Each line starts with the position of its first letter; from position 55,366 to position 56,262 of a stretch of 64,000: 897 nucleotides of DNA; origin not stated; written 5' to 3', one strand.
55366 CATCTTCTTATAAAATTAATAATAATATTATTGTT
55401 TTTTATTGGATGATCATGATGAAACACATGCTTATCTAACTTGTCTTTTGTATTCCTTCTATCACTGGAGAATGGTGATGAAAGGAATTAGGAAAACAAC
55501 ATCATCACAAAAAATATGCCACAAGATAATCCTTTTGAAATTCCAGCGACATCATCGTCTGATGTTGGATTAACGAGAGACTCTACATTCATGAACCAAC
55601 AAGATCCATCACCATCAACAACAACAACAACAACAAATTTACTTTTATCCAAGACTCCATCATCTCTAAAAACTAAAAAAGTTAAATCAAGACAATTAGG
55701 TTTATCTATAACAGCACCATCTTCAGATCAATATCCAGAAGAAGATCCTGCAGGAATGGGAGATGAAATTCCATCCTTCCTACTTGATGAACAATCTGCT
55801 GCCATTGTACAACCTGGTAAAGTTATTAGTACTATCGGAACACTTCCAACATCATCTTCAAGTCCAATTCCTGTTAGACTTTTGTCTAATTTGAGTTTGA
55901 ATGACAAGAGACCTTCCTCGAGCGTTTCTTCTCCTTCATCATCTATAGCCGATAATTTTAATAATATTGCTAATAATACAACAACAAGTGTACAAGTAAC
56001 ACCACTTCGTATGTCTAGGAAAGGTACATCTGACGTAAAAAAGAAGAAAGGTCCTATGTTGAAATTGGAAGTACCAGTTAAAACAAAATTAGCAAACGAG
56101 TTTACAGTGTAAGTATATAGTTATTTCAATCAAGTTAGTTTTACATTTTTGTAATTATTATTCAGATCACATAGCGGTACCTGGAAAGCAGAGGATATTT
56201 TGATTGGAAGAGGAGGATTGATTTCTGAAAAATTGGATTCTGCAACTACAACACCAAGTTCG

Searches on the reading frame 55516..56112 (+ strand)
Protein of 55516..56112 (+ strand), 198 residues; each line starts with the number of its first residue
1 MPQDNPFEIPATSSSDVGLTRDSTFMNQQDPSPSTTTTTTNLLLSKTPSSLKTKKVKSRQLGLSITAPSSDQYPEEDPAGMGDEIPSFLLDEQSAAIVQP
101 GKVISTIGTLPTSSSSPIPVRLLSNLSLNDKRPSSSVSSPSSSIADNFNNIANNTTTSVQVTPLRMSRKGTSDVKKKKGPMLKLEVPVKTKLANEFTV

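Call 53: find_encoding_contigs(protein=window:55516-56112:+, flank=10000, max_places=3)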
Protein window:55516-56112:+ (198 aa): no gene with exactly this product is on record in the collection.
